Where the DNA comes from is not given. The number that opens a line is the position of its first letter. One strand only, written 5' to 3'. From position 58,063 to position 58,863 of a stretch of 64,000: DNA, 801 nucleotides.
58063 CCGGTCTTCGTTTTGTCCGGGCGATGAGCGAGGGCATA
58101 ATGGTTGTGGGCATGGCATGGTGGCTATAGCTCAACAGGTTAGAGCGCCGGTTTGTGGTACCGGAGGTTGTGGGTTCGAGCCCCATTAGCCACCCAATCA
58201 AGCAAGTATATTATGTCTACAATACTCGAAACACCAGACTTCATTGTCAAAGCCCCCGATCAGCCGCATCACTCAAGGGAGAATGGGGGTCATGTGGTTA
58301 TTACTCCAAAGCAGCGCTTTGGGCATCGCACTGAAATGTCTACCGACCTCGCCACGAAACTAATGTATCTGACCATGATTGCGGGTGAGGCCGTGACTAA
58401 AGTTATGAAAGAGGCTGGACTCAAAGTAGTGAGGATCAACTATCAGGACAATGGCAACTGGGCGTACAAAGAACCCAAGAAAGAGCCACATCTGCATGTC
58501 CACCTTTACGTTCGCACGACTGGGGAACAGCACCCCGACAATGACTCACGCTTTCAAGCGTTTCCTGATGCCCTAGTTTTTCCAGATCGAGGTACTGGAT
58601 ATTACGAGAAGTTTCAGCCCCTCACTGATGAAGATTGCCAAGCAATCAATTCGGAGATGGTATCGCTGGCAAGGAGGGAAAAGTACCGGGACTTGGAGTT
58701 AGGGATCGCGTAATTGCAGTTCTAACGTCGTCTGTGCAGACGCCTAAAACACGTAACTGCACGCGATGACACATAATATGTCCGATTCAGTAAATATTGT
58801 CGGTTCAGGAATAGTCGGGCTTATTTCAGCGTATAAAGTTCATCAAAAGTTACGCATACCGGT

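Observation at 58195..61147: ~3-kb low-GC island 3' of tRNA-His encoding four nucleotide-modifying enzymes (HIT-like, FAD oxidoreductase, Pol-beta NTase, 2H phosphoesterase)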

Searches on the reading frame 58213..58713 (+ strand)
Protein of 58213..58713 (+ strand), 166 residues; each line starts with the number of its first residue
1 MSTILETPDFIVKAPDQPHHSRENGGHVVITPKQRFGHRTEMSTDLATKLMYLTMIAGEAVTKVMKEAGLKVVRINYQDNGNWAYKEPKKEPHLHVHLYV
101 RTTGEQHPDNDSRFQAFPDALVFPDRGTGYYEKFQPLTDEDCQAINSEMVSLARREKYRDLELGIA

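Call 4: search_protein_families(library=pfam, proteins=[window:58213-58713:+], max_evalue=0.1)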
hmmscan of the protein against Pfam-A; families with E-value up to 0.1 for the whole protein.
window:58213-58713:+ (166 aa): 1 family
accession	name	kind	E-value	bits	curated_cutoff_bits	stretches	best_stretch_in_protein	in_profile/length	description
PF01230.28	HIT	-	0.00037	21.5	21.5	1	25-101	26-95/98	HIT domain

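Call 5: search_protein_families(library=ncbifam, proteins=[window:58213-58713:+], max_evalue=0.1)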
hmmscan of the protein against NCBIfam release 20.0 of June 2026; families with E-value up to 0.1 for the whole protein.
window:58213-58713:+ (166 aa): 1 family
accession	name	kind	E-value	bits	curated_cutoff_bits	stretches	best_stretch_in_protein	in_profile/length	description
NF052622.1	ATPAdlTfActino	equivalog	0.042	13.4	290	1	24-105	71-146/176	ATP adenylyltransferase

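Call 6: search_protein_families(library=padloc, proteins=[window:58213-58713:+], max_evalue=0.1)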
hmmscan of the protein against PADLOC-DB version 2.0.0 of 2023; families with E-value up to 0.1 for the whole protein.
window:58213-58713:+ (166 aa): 1 family
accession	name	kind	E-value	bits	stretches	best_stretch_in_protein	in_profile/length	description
PDLC00441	ThsC2|ThsC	-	0.0049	14.7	1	26-98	47-112/148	HIT family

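Call 17: find_homologous_proteins(query=window:58213-58710:+, max_evalue=0.001)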
Query window:58213-58710:+ (166 aa): 110 proteins with E <= 0.001 among 136 candidates.
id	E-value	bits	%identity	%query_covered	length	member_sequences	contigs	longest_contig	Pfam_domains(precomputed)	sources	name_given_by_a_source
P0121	2.0e-80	286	76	98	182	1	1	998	-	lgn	-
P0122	2.7e-78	279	100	75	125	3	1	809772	-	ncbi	-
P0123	1.2e-72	261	68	99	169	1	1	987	-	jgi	jgi:diadenosine tetraphosphate (Ap4A) HIT family hydrolase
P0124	1.6e-70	254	69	98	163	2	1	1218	-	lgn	-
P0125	4.9e-70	253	68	99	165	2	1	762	-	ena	-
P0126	4.8e-68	246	67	96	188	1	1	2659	-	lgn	-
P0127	1.9e-67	244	66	98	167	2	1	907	-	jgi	jgi:diadenosine tetraphosphate (Ap4A) HIT family hydrolase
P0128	2.7e-66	240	64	97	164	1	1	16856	-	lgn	-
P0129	9.2e-66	239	63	99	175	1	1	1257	-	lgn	-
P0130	1.2e-65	238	66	96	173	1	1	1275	-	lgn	-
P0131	2.4e-65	237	64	95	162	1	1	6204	-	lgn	-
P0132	3.4e-65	237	62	99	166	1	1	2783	-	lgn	-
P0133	5.4e-64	233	64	98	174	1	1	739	-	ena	-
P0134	1.1e-63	232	64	98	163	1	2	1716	-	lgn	-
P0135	8.2e-63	229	64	99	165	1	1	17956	-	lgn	-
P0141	7.9e-62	226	58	99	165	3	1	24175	-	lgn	-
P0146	2.4e-61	224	63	95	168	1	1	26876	-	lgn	-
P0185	1.6e-51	192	56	95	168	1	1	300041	-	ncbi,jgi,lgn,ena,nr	ncbi:MAG: hypothetical protein OEX81_02375 [Candidatus Pacebacteria bacterium]|nr:hypothetical prote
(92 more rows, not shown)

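Call 18: find_encoding_contigs(protein=P0128, flank=6000, max_places=3)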
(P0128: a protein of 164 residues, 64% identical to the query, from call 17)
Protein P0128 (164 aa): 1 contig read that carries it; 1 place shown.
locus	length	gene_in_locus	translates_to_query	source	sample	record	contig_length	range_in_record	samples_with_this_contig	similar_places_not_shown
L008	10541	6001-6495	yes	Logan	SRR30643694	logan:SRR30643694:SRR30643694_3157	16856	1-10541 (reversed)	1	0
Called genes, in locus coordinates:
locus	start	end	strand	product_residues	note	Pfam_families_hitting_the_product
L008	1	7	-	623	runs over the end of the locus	PF06480:FtsH_ext (weak), PF00004:AAA, PF07728:AAA_5 (weak), PF20720:nSTAND3 (weak), PF17862:AAA_lid_3, PF01434:Peptidase_M41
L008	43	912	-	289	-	PF01171:ATP_bind_3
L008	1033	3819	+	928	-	PF09364:XFP_N, PF03894:XFP, PF09363:XFP_C, PF13380:CoA_binding_2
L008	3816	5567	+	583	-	PF00501:AMP-binding, PF13193:AMP-binding_C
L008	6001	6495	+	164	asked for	-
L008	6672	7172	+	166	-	-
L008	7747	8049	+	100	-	PF00076:RRM_1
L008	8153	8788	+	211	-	-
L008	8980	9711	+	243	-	PF01925:TauE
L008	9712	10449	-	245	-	PF03009:GDPD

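Call 19: find_encoding_contigs(protein=P0146, flank=6000, max_places=3)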
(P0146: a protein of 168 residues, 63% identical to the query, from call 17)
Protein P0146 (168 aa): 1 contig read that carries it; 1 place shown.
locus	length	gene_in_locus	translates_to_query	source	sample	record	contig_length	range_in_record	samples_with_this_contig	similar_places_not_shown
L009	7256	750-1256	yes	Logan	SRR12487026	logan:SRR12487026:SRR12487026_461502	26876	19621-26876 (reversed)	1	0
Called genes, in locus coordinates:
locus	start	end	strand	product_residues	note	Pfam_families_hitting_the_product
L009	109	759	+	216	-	PF00657:Lipase_GDSL, PF13472:Lipase_GDSL_2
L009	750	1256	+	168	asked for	-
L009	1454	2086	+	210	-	PF00702:Hydrolase, PF13419:HAD_2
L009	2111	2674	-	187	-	PF14066:DUF4256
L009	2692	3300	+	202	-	PF08002:DUF1697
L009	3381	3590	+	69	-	-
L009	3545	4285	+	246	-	-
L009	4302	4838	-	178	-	PF01725:Ham1p_like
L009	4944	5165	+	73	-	-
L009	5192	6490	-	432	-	-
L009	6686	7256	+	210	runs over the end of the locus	-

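Call 20: find_encoding_contigs(protein=P0185, flank=6000, max_places=3)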
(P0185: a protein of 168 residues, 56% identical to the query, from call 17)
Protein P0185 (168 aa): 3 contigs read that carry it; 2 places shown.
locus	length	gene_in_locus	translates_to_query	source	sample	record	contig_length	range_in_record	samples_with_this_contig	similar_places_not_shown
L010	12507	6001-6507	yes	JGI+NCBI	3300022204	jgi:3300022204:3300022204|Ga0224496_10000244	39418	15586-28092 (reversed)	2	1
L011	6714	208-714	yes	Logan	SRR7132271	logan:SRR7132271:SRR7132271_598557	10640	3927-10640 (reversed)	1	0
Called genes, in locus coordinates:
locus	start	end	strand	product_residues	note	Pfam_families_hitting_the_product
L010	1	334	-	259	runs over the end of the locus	PF00557:Peptidase_M24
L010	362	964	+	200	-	PF00908:dTDP_sugar_isom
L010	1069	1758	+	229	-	PF13189:Cytidylate_kin2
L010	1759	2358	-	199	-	PF03956:Lys_export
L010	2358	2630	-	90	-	PF03956:Lys_export (weak)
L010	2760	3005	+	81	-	-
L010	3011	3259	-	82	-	PF09932:DUF2164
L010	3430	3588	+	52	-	-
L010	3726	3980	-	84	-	PF01817:CM_2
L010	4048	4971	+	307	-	PF00056:Ldh_1_N, PF02866:Ldh_1_C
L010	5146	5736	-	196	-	-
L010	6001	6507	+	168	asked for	-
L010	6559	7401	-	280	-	PF02498:Bro-N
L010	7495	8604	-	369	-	PF04389:Peptidase_M28 (faint), PF01546:Peptidase_M20, PF07687:M20_dimer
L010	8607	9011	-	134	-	PF01451:LMWPc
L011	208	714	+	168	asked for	-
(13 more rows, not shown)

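Call 27: search_solved_structures(query=window:58213-58710:+, max_evalue=1, show_alignments=2)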
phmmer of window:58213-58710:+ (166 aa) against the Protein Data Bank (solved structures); distinct sequences matched with E-value up to 1: 4.
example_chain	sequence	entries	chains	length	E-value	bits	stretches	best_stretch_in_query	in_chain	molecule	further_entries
3l7x_A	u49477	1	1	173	0.11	15.7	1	22-104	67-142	Putative Hit-like protein involved in cell-cycle regulation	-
3ano_A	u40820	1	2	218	0.26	14.4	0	24-105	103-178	AP-4-A phosphorylase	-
3wo5_A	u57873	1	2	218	0.29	14.3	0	24-105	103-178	AP-4-A phosphorylase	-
2eo4_A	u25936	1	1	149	0.41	13.8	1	26-140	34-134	150aa long hypothetical histidine triad nucleotide-binding protein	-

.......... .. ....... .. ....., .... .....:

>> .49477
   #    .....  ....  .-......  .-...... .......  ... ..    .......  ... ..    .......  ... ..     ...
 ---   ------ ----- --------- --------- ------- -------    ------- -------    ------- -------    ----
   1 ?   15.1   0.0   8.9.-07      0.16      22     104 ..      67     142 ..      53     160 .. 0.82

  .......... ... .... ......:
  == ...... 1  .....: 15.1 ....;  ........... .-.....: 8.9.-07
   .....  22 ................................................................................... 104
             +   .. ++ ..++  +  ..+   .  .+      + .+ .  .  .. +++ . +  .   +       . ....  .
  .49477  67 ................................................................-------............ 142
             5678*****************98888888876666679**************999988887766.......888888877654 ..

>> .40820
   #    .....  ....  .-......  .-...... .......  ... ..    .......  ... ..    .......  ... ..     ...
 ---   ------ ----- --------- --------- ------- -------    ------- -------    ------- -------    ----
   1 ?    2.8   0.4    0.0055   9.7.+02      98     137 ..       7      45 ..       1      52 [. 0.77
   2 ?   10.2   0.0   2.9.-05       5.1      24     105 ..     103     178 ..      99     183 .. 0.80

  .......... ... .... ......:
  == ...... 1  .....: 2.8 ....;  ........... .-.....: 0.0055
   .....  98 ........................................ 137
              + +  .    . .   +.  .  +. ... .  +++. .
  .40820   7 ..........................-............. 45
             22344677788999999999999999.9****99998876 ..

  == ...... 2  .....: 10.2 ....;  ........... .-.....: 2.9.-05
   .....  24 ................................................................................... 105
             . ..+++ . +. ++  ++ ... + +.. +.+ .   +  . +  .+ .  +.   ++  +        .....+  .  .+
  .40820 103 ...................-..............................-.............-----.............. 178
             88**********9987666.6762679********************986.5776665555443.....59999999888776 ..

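Call 53: find_encoding_contigs(protein=P0126, flank=5000, max_places=3)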
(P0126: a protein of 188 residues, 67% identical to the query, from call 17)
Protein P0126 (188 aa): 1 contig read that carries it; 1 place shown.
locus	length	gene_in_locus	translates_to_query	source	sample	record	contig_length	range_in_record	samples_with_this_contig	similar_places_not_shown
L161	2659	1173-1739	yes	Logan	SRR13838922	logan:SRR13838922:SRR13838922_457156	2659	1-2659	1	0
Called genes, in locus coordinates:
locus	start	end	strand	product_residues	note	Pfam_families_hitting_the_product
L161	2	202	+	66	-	?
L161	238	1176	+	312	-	PF00389:2-Hacid_dh, PF02826:2-Hacid_dh_C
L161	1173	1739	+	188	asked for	-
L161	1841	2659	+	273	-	?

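Call 54: find_encoding_contigs(protein=P0121, flank=5000, max_places=3)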
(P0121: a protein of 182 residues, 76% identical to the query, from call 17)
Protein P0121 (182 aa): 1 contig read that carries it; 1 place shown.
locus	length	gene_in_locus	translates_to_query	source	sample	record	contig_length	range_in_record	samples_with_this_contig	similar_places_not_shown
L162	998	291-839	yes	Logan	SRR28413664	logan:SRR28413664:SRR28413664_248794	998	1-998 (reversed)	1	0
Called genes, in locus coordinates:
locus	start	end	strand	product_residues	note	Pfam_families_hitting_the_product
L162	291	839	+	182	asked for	-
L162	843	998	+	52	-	?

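Call 65: search_protein_families(library=phrogs, proteins=[window:58213-58710:+], max_evalue=0.001)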
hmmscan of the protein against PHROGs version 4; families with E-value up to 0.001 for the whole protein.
window:58213-58710:+ (166 aa): 0 families

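Call 79: find_encoding_contigs(protein=P0141, flank=3000, max_places=2)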
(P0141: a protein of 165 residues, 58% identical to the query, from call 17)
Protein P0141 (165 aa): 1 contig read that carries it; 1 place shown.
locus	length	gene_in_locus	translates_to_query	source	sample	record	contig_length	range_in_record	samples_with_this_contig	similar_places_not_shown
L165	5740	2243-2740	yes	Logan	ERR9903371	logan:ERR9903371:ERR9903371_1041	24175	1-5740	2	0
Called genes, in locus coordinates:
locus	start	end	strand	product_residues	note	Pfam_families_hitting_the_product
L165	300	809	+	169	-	PF14342:DUF4396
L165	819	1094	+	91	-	PF02583:Trns_repr_metal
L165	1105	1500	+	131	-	PF03713:DUF305, PF13628:DUF4142 (weak), PF03713:DUF305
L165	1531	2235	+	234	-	PF10223:Menorin_N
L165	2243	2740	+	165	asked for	-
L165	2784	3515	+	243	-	PF20772:TACO1_YebC_N, PF01709:Transcrip_reg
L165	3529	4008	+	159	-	PF02075:RuvC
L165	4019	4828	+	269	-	PF13023:HD_3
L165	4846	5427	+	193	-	PF01330:RuvA_N, PF14520:HHH_5, PF07499:RuvA_C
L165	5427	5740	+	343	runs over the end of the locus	PF05673:DUF815 (faint), PF01078:Mg_chelatase (faint), PF05496:RuvB_N, PF00004:AAA, PF07728:AAA_5, PF17864:AAA_lid_4, PF05491:WHD_RuvB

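Call 80: find_encoding_contigs(protein=P0135, flank=3000, max_places=2)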
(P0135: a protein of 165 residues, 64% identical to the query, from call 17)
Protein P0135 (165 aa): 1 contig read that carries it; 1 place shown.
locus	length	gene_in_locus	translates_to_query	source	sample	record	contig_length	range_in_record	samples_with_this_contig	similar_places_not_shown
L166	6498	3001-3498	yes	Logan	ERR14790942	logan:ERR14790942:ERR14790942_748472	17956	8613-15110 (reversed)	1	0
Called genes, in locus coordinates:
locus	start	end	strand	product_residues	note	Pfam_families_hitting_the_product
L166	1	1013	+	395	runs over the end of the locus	PF05496:RuvB_N, PF00158:Sigma54_activat (faint), PF00004:AAA, PF07728:AAA_5 (weak), PF13173:AAA_14 (weak), PF13401:AAA_22 (faint), PF16193:AAA_assoc_2, PF12002:MgsA_C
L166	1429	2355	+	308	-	PF00389:2-Hacid_dh, PF02826:2-Hacid_dh_C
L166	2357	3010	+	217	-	PF13472:Lipase_GDSL_2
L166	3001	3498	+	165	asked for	-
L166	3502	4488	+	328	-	PF02615:Ldh_2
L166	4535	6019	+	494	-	PF16124:RecQ_Zn_bind (faint), PF00270:DEAD, PF04851:ResIII, PF00271:Helicase_C, PF00570:HRDC (weak)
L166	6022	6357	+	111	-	PF03819:MazG (weak), PF12643:MazG-like (weak)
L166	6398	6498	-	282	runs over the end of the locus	PF00565:SNase, PF27542:ArfC (faint)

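Call 81: predict_structure(alignment_id=A7)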
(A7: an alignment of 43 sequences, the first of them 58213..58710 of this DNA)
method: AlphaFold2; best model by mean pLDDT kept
length: 166 residues; sequences in the alignment: 43
mean_pLDDT: 92.0   pTM: 0.88
mean pLDDT of the five models: 92.0, 91.9, 91.8, 91.7, 91.2
residues with pLDDT >= 90: 131; 70-90: 23; 50-70: 12; < 50: 0
segments of 3 or more residues with pLDDT < 50: none
pLDDT, mean of each block of 10 residues (from residue 1): 94 97 98 90 94 97 98 93 60 90 97 95 91 98 98 91 78
secondary structure, 60 per line:
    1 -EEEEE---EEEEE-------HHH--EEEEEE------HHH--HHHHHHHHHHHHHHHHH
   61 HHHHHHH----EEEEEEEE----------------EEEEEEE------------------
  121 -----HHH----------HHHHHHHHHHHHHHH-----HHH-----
elements in order: E2-6 E10-14 E27-32 H44-67 E72-79 E96-102 H139-153

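Call 84: fold_search(model_id=the predicted structure, library=pdb)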
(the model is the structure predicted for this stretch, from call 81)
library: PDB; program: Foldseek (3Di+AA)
matches with E <= 10: 436; with E <= 0.001: 33
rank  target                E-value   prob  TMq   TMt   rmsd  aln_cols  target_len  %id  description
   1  2eo4                  4.8e-06  1.00  0.56  0.62   6.7       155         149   18  Crystal structure of hypothetical histidine triad nucleotide-binding protein ST2152 from Sulfolobus tokodaii strain7 (released 2007-10-02)
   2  2oik_C                5.5e-06  1.00  0.59  0.69   5.1       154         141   16  Crystal structure of a histidine triad (hit) protein (mfla_2506) from methylobacillus flagellatus kt at 1.65 A resolut (released 2007-01-30)
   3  2oik_A                7.4e-06  1.00  0.59  0.70   5.2       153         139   16  Crystal structure of a histidine triad (hit) protein (mfla_2506) from methylobacillus flagellatus kt at 1.65 A resolut (released 2007-01-30)
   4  3lb5_C                4.4e-05  1.00  0.52  0.62   6.1       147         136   20  Crystal structure of Hit-like protein involved in cell-cycle regulation from Bartonella henselae with unknown ligand (released 2010-01-19)
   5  3lb5_B                5.3e-05  1.00  0.55  0.67   5.7       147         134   17  Crystal structure of Hit-like protein involved in cell-cycle regulation from Bartonella henselae with unknown ligand (released 2010-01-19)
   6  3o0m_B                5.3e-05  1.00  0.51  0.61   4.9       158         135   20  Crystal structure of a ZN-bound histidine triad family protein from Mycobacterium smegmatis (released 2010-08-04)
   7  3wo5_A                6.8e-05  1.00  0.50  0.53   6.2       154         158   18  Crystal structure of S147Q of Rv2613c from Mycobacterium tuberculosis (released 2014-12-24)
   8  3lb5_A                7.7e-05  1.00  0.51  0.63   5.2       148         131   19  Crystal structure of Hit-like protein involved in cell-cycle regulation from Bartonella henselae with unknown ligand (released 2010-01-19)
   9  3o0m_A                7.7e-05  1.00  0.51  0.59   5.7       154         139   19  Crystal structure of a ZN-bound histidine triad family protein from Mycobacterium smegmatis (released 2010-08-04)
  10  3lb5_D                8.7e-05  1.00  0.54  0.68   5.3       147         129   17  Crystal structure of Hit-like protein involved in cell-cycle regulation from Bartonella henselae with unknown ligand (released 2010-01-19)
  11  3p0t_A                1.1e-04  1.00  0.52  0.62   6.5       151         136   17  Crystal structure of an HIT-like protein from mycobacterium paratuberculosis (released 2010-12-08)
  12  7mqw_A                1.8e-04  1.00  0.52  0.61   6.4       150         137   17  Histidine triad protein (released 2021-05-26)
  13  3ano_B                1.9e-04  1.00  0.54  0.52   6.0       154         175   18  Crystal Structure of a Novel Diadenosine 5',5'''-P1,P4-Tetraphosphate Phosphorylase from Mycobacterium tuberculosis H3 (released 2011-05-18)
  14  3wo5_B                2.0e-04  1.00  0.56  0.53   5.6       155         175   17  Crystal structure of S147Q of Rv2613c from Mycobacterium tuberculosis (released 2014-12-24)
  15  3ohe_A                2.2e-04  1.00  0.56  0.66   3.6       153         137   15  Crystal structure of a Histidine triad protein (Maqu_1709) from Marinobacter aquaeolei VT8 at 1.20 A resolution (released 2010-09-08)
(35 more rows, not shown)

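Call 89: find_related_loci(query=A7, collection=viral_contigs, flank=5000)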
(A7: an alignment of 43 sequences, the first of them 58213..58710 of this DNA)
Query A7 (166 aa) in viral_contigs; peptide patterns used: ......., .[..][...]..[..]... (x = any residue, [..] = any of these).
57 stretches matched a pattern, but none encodes a relative of the query by tblastn (E <= 1e-3).
